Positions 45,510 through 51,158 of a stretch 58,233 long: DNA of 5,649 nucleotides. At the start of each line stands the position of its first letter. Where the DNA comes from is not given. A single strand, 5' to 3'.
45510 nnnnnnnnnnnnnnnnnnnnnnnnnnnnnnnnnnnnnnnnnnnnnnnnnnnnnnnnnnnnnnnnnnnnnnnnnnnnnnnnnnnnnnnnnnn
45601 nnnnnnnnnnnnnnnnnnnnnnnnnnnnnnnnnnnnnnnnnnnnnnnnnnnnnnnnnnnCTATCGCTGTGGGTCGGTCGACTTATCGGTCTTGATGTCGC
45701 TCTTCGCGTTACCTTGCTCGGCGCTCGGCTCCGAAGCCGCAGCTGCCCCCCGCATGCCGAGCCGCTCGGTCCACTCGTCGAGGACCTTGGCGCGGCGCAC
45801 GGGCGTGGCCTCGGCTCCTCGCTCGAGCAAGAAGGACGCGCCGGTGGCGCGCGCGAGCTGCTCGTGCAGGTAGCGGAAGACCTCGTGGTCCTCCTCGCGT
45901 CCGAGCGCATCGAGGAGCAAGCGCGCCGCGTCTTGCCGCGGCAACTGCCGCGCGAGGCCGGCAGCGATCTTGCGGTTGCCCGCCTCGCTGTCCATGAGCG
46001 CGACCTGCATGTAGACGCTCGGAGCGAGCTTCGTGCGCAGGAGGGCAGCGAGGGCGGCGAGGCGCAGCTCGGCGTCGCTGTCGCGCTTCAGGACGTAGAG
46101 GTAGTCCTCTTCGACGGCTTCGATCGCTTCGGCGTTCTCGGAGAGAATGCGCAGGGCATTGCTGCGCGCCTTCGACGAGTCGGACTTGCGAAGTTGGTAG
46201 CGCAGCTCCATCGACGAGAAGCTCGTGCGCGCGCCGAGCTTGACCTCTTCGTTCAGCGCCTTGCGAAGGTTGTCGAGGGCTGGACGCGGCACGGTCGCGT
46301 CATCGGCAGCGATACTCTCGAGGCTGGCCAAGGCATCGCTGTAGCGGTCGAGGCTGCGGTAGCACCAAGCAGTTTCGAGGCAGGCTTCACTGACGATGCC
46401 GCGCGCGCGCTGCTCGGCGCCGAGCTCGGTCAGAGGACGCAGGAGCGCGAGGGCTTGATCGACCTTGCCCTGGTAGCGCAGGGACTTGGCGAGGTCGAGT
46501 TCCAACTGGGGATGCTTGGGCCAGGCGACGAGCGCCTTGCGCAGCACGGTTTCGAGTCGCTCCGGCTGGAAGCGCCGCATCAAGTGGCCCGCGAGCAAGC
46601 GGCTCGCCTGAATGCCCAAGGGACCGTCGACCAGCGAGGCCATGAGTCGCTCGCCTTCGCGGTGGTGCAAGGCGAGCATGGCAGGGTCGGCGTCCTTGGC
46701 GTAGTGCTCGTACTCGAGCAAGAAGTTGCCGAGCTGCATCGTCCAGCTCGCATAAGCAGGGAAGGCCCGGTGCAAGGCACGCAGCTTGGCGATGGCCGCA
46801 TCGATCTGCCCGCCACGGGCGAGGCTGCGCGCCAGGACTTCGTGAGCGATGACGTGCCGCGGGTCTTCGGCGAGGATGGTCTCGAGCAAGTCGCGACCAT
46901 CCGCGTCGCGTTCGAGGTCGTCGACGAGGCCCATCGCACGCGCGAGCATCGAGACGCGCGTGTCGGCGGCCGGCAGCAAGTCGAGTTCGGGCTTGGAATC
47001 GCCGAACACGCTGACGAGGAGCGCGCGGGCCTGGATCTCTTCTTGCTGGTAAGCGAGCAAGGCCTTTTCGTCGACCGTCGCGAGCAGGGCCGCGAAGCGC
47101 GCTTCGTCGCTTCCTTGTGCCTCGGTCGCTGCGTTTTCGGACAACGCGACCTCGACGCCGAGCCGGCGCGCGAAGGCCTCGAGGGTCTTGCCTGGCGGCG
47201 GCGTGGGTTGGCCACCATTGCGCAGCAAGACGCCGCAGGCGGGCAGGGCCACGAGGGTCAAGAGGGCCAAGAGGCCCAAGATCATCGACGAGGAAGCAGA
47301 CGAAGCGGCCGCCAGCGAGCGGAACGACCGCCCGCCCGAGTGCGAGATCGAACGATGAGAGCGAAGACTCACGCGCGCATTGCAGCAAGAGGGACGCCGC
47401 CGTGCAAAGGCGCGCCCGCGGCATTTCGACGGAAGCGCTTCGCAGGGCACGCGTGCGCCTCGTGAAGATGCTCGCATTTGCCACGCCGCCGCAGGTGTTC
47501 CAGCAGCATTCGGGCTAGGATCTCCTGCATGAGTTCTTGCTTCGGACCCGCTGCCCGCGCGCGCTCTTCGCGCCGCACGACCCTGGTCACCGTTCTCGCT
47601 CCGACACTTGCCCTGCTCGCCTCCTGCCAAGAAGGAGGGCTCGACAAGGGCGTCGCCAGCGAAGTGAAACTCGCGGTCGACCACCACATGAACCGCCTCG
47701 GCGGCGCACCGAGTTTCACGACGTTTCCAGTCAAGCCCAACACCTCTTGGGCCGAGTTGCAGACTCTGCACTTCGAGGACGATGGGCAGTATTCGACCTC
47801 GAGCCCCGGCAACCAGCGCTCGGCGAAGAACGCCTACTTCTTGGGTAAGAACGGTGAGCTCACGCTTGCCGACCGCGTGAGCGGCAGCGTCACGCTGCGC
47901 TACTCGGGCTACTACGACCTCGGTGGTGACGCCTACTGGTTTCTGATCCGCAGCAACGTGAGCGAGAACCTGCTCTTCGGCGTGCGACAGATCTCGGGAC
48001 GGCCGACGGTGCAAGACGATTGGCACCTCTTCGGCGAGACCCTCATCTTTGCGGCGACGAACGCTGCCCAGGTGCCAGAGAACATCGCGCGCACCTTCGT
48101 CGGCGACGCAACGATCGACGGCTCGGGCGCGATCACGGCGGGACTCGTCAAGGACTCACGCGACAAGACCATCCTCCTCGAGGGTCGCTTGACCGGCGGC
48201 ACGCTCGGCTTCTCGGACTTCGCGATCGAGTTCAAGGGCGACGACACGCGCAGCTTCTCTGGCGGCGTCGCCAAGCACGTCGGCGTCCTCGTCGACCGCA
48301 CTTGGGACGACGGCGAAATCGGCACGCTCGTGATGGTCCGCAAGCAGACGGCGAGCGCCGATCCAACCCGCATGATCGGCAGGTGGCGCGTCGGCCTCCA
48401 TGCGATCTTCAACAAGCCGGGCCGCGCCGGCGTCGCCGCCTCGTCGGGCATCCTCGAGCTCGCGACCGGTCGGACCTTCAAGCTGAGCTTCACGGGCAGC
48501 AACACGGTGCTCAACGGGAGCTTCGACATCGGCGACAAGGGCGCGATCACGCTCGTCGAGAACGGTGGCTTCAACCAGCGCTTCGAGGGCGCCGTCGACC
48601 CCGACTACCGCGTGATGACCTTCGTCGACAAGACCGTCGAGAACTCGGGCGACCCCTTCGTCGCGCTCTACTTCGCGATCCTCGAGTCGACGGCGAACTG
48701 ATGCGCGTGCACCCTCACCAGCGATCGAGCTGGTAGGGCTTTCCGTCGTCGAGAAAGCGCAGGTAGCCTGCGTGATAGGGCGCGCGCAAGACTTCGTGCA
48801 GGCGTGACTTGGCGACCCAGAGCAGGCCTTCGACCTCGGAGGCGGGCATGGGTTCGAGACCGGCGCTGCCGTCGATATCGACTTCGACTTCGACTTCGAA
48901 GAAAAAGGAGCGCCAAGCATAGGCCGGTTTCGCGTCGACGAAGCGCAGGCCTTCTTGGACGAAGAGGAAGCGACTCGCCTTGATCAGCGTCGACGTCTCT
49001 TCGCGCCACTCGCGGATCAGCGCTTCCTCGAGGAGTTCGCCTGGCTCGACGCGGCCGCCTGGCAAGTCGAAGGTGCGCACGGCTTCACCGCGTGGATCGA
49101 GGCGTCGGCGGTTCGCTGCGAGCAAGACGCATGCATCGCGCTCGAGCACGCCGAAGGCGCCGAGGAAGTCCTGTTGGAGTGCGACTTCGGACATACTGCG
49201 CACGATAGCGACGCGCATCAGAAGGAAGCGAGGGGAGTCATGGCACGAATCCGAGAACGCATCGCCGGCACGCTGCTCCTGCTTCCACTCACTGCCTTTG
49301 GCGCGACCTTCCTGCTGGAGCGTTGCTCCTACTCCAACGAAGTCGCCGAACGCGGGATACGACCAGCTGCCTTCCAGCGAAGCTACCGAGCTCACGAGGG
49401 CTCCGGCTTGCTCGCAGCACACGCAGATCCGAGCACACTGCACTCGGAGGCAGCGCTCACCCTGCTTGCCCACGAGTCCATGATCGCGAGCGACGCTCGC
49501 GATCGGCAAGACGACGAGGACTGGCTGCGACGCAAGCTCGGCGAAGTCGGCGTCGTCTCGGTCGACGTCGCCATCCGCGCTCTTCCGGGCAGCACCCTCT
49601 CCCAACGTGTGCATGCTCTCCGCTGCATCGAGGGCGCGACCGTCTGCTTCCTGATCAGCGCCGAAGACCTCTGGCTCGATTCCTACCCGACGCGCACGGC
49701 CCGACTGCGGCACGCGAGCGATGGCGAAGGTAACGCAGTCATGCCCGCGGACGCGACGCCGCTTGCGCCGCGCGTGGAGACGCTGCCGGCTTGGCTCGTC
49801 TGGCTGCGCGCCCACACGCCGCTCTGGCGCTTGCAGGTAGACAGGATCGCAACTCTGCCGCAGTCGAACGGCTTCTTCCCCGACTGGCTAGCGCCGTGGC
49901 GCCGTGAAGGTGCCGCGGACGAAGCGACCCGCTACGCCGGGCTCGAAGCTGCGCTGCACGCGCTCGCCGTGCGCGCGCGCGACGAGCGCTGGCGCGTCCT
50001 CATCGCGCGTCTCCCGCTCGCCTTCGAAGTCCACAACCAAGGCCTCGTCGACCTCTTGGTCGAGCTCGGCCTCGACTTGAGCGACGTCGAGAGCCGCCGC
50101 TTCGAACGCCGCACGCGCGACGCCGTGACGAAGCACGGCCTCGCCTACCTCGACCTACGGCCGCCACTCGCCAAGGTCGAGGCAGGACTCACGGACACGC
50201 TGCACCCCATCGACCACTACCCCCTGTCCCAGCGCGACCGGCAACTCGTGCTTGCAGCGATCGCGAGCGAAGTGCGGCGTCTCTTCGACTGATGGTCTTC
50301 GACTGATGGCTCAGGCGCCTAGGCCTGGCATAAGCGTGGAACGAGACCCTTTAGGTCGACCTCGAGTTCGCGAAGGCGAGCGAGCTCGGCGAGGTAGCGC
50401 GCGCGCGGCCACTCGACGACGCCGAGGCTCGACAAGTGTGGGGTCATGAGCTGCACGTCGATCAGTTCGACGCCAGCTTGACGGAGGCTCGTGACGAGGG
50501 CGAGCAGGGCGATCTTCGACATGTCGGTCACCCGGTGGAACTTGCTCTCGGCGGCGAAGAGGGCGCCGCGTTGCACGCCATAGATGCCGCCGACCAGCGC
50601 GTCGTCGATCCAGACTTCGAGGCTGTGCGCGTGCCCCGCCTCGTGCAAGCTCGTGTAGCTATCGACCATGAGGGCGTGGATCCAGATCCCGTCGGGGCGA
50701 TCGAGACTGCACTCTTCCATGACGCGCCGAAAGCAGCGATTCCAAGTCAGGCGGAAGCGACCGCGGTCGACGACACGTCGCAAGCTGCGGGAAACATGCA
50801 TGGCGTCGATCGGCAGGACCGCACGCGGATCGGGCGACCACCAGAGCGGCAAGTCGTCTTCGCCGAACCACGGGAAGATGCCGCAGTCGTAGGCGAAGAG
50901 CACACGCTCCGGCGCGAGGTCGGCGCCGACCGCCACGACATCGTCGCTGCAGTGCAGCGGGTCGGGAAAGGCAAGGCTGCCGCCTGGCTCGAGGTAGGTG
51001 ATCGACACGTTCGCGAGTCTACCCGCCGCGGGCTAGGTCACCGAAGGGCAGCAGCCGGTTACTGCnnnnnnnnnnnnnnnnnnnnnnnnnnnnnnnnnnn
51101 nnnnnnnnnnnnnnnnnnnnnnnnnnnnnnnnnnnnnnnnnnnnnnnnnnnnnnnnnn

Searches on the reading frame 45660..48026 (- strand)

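Call 26: search_protein_families(library=pfam, max_evalue=0.001, proteins=[window:45660-48026:-])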
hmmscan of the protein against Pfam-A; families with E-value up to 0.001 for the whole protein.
window:45660-48026:- (788 aa): 3 families
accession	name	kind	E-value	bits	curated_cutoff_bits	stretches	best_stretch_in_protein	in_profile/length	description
PF13432.12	TPR_16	-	8.7e-06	26.5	32.7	1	375-425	14-64/65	Tetratricopeptide repeat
PF14559.12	TPR_19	-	5.1e-05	24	25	0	378-423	11-56/68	Tetratricopeptide repeat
PF13174.12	TPR_6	-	8.8e-05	23.4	26.3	0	398-423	6-31/33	Tetratricopeptide repeat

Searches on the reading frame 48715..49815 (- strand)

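Call 25: search_protein_families(library=pfam, max_evalue=0.001, proteins=[window:48715-49815:-])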
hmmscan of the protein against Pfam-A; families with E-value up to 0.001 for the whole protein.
window:48715-49815:- (366 aa): 1 family
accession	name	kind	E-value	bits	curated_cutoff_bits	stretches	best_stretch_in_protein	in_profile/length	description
PF00293.34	NUDIX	-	2.9e-12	47.2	21.1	1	225-346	12-122/134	NUDIX domain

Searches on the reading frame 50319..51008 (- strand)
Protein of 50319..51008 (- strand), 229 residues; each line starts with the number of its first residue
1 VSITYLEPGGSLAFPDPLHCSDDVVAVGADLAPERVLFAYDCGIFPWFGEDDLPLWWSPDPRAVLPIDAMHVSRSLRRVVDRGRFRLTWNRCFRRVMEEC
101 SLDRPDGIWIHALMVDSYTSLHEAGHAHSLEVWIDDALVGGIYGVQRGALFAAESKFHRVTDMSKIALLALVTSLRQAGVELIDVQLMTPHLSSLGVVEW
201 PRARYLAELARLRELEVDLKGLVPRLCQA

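Call 25: search_protein_families(library=pfam, max_evalue=0.001, proteins=[window:50319-51008:-])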
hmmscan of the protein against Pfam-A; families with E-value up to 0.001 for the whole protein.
window:50319-51008:- (229 aa): 1 family
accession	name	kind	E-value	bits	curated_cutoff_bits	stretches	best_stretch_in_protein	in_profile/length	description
PF03588.20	Leu_Phe_trans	-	5.3e-63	212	22.7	1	33-200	1-170/171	Leucyl/phenylalanyl-tRNA protein transferase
